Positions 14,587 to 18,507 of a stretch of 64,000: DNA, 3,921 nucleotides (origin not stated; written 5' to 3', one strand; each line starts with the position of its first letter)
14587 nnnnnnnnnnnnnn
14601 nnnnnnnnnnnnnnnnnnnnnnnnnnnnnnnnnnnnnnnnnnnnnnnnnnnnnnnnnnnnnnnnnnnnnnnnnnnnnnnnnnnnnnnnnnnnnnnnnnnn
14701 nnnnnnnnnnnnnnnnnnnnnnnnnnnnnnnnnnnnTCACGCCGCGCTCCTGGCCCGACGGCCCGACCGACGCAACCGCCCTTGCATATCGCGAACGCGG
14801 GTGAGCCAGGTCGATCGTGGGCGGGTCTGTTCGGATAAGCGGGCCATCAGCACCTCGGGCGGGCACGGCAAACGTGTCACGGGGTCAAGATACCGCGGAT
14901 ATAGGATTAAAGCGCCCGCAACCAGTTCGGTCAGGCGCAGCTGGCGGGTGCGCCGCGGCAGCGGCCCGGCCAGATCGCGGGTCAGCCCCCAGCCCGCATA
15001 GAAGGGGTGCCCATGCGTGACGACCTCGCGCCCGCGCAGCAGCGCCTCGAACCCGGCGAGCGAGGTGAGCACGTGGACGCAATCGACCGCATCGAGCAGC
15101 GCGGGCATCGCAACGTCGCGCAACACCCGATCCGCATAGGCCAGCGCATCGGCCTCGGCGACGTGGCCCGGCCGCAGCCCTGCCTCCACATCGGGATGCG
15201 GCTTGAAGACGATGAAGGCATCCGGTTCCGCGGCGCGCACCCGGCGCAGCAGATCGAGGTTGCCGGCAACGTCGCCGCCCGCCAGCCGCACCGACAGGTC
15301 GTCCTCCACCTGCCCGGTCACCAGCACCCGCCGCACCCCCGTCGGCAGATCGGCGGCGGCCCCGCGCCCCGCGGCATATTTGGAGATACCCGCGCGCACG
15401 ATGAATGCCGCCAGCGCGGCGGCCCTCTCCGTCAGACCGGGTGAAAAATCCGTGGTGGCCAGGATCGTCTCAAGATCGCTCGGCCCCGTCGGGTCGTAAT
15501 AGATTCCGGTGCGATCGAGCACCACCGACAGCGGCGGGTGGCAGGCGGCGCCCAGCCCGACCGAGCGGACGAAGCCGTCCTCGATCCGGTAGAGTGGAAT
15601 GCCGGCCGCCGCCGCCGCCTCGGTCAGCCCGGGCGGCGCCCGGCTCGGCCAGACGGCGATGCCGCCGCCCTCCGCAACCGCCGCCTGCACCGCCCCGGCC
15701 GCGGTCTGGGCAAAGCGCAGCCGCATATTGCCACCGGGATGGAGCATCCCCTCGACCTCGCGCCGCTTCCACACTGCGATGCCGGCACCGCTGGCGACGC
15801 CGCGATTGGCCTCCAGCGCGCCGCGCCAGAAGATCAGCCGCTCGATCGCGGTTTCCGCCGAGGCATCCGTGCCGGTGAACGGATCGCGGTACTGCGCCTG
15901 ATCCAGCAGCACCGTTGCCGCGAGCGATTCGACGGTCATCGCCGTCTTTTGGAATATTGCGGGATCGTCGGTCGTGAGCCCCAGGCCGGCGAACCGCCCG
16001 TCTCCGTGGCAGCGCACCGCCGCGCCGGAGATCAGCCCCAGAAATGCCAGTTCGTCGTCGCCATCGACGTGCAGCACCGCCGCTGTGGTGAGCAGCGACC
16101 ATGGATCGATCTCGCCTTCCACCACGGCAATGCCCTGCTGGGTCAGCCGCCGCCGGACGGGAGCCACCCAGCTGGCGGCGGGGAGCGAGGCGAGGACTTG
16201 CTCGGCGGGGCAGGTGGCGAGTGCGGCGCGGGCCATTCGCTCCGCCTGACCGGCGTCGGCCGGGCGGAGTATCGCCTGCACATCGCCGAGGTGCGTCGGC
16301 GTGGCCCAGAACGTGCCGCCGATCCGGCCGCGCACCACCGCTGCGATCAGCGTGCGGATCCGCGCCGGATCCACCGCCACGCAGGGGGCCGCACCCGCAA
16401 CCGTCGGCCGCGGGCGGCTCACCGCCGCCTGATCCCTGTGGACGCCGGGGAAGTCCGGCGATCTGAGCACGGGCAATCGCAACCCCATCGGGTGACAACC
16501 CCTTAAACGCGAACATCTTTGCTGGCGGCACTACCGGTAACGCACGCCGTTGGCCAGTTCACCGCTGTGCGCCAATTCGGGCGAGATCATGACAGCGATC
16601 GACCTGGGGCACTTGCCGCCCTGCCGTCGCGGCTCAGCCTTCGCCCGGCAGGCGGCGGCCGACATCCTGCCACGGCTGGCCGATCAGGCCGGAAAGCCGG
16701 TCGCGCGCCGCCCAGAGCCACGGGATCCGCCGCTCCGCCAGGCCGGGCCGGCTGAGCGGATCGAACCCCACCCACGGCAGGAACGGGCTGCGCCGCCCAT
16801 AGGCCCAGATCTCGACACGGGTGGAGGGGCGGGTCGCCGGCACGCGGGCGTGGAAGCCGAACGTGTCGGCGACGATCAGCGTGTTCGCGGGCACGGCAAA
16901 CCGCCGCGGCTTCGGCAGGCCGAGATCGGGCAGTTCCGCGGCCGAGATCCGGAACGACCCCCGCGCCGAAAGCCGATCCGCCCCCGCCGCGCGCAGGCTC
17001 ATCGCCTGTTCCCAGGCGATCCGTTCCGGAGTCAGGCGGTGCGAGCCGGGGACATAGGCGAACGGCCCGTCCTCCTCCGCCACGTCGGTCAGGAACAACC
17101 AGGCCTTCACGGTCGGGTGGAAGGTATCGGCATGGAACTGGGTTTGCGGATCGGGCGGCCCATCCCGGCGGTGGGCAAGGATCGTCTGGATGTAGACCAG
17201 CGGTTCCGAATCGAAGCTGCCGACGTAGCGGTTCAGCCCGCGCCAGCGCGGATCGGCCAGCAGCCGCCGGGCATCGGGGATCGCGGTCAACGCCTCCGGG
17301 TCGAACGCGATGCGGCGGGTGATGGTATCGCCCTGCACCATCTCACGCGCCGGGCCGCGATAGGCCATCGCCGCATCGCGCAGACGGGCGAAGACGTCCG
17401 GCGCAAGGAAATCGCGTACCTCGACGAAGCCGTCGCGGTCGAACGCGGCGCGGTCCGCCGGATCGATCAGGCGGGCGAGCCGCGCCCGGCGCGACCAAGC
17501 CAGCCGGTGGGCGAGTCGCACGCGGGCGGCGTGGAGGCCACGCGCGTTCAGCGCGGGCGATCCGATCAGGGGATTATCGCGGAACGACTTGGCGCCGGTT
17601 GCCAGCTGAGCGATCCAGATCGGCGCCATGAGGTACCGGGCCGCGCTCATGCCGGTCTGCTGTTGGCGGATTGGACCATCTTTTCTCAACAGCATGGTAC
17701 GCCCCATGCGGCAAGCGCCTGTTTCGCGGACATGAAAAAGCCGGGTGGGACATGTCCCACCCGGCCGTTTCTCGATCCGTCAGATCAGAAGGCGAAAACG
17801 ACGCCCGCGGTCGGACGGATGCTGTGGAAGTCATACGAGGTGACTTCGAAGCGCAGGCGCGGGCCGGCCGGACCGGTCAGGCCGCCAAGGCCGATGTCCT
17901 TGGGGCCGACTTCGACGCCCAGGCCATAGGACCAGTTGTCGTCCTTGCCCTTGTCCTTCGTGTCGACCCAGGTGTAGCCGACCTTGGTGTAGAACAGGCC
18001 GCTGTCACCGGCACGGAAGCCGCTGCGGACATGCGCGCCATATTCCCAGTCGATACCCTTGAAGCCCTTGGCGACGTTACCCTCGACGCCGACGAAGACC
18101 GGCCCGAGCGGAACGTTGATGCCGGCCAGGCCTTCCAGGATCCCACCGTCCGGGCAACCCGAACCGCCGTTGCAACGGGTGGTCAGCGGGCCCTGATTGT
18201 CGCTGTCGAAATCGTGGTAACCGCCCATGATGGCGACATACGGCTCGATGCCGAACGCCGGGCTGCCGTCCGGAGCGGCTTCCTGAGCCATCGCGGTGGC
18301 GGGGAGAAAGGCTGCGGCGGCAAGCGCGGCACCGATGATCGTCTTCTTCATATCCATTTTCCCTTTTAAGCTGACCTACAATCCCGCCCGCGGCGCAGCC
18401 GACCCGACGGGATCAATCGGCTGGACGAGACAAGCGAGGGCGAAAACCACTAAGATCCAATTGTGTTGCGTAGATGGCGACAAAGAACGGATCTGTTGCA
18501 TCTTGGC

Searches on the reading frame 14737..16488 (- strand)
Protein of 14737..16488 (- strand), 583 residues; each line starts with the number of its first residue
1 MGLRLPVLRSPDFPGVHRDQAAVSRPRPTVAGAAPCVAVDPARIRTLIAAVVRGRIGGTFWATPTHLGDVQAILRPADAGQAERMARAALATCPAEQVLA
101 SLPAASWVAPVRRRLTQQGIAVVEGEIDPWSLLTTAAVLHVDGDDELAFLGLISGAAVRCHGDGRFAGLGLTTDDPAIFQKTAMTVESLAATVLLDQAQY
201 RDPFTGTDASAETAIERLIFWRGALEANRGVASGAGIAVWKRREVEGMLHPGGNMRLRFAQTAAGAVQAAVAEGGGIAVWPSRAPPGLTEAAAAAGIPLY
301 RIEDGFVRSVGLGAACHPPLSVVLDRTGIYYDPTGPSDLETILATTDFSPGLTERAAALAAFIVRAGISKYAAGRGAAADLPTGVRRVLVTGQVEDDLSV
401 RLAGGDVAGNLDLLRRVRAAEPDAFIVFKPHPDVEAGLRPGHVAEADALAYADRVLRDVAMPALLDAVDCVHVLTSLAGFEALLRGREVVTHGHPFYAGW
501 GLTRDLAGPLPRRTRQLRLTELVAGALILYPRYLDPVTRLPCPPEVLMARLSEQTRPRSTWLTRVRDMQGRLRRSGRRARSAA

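Call 9: search_protein_families(library=pfam, proteins=[window:14737-16488:-], max_evalue=0.001)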
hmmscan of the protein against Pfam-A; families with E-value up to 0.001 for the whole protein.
window:14737-16488:- (583 aa): 1 family
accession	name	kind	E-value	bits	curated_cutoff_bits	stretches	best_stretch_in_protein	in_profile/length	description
PF05159.20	Capsule_synth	-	1.1e-48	166.7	20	2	368-533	124-310/310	Capsule polysaccharide biosynthesis protein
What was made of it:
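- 14737..16488 (-): KpsC-like beta-Kdo transferase with two Capsule_synth stretches. PF05159 1e-48, two stretches (call 9).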

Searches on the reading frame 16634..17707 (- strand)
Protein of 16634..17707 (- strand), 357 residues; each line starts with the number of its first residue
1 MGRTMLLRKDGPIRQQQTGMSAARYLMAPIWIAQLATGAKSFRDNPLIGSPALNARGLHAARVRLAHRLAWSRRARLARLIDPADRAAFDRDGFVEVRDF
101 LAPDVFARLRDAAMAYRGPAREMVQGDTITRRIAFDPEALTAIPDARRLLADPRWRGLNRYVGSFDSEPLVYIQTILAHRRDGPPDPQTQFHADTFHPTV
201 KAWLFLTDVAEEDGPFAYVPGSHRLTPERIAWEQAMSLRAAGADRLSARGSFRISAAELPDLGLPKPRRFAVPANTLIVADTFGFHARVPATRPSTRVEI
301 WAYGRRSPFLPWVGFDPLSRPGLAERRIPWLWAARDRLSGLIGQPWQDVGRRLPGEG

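Call 9: search_protein_families(library=pfam, proteins=[window:16634-17707:-], max_evalue=0.001)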
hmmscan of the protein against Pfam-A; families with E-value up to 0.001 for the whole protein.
window:16634-17707:- (357 aa): 1 family
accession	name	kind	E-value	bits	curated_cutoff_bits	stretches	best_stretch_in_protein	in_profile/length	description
PF05721.19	PhyH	-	1.2e-12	49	22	1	89-230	1-157/213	Phytanoyl-CoA dioxygenase (PhyH)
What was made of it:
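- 16634..17707 (-): PhyH-family dioxygenase at the edge of the island; role unknown. PhyH 1e-12 (call 9).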

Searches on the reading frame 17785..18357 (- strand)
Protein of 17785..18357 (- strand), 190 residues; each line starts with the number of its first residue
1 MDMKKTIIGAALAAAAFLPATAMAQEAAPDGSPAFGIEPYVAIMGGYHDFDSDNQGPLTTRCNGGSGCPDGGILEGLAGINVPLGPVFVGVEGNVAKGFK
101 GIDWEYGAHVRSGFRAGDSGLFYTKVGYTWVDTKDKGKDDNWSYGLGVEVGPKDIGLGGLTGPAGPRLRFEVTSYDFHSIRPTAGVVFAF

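Call 9: search_protein_families(library=pfam, proteins=[window:17785-18357:-], max_evalue=0.001)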
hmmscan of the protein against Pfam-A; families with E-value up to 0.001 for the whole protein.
window:17785-18357:- (190 aa): 1 family
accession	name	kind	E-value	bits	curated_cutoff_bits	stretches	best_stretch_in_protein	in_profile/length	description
PF13505.12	OMP_b-brl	-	1.1e-05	26.2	28.7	1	11-150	2-138/175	Outer membrane protein beta-barrel domain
